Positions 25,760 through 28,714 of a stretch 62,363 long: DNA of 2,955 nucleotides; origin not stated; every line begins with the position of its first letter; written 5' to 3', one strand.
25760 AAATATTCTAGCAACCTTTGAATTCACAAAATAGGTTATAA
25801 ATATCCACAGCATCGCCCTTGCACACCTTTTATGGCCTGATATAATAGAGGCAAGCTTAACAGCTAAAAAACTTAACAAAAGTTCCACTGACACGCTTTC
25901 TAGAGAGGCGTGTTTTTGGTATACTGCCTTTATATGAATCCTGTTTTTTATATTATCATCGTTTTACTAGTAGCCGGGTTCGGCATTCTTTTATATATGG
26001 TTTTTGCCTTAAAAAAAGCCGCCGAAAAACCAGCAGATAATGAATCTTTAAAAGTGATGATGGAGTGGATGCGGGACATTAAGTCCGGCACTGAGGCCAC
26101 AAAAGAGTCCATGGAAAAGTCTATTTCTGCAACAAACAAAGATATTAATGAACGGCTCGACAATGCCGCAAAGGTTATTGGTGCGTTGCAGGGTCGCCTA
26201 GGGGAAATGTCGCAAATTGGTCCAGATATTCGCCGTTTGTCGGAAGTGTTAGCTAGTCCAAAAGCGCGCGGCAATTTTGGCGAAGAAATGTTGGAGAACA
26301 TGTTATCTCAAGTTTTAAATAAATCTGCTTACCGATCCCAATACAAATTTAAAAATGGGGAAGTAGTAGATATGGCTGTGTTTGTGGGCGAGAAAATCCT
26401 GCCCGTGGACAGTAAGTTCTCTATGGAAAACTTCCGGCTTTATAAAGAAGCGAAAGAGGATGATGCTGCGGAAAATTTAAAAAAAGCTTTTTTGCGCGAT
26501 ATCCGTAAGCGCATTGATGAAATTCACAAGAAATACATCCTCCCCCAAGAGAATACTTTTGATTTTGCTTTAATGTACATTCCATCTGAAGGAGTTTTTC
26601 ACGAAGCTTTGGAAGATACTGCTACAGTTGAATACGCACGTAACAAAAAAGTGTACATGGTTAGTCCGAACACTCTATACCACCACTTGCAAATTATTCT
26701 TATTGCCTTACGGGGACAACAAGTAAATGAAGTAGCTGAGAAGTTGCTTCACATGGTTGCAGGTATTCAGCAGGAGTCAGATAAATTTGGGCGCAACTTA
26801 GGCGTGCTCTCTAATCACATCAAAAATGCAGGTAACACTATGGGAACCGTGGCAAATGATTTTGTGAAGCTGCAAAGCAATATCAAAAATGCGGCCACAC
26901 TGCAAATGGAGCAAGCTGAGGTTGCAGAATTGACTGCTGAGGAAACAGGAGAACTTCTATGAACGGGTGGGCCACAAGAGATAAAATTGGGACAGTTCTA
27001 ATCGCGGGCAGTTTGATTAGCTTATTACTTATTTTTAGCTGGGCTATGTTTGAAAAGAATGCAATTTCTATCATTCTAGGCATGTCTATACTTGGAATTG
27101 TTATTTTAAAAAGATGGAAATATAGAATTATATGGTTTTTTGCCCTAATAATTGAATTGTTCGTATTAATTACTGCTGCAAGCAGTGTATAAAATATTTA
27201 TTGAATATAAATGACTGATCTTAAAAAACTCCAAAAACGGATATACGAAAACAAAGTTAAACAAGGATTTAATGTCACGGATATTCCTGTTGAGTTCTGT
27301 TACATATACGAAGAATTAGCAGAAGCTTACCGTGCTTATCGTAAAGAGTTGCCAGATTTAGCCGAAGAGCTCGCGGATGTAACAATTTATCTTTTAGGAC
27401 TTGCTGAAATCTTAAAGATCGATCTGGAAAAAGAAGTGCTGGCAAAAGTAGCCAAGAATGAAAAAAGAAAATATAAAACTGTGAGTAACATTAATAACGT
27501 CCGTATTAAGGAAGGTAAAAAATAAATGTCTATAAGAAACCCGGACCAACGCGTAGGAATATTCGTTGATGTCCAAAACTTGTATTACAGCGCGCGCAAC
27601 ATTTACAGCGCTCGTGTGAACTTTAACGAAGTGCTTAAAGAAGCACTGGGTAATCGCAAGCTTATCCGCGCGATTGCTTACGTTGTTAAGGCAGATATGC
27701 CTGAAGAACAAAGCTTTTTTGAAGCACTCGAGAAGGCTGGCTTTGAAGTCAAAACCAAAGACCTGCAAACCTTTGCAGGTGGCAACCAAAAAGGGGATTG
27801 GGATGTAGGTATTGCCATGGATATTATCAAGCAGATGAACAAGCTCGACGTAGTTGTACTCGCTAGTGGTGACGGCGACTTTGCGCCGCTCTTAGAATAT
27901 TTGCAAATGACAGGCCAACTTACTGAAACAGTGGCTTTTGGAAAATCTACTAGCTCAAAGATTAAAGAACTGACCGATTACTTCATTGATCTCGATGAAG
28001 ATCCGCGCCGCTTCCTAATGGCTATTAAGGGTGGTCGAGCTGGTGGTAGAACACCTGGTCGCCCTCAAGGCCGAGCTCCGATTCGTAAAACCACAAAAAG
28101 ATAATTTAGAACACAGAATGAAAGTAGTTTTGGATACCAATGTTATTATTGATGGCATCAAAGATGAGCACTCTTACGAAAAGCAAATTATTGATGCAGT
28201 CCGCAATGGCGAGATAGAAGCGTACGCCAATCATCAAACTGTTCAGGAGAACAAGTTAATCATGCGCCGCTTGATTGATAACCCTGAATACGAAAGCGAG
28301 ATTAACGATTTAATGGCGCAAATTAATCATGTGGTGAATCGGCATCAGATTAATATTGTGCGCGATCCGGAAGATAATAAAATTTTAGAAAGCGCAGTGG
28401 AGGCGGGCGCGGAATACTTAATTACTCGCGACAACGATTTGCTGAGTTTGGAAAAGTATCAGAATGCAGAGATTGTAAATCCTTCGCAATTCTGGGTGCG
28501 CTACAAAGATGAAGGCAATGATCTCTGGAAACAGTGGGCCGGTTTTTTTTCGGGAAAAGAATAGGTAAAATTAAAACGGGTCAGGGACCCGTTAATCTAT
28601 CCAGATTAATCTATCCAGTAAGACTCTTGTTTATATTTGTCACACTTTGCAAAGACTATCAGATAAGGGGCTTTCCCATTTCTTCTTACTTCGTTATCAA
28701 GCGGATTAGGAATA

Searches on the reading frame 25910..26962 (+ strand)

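Call 38: search_protein_families(library=pfam, proteins=[window:25910-26962:+], max_evalue=0.001)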
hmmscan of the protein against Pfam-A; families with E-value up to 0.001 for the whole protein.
window:25910-26962:+ (350 aa): 1 family
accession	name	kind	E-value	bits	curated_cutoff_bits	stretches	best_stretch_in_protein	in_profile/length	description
PF02646.22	RmuC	-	5.8e-51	173.8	26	1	63-335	5-288/291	RmuC family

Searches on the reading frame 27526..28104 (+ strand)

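Call 38: search_protein_families(library=pfam, proteins=[window:27526-28104:+], max_evalue=0.001)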
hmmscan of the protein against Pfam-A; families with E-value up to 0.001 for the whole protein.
window:27526-28104:+ (192 aa): 1 family
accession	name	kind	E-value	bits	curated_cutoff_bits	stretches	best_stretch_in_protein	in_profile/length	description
PF01936.24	NYN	-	6.8e-33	114.7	24.2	1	9-157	1-145/145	NYN domain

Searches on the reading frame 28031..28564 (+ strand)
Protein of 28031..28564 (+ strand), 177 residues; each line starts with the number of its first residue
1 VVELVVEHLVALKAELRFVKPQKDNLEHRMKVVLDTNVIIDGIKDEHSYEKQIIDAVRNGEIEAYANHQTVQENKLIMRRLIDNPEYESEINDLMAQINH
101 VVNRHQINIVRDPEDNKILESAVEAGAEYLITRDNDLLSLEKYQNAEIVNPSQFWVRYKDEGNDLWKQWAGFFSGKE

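Call 38: search_protein_families(library=pfam, proteins=[window:28031-28564:+], max_evalue=0.001)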
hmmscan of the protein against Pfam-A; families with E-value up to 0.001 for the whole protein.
window:28031-28564:+ (177 aa): 2 families
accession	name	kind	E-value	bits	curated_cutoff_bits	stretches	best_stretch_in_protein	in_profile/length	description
PF13470.12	PIN_3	-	4.5e-20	73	27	1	31-135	1-114/115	PIN domain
PF01850.27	PIN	-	0.00036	21.6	23.6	0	32-139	1-116/120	PIN domain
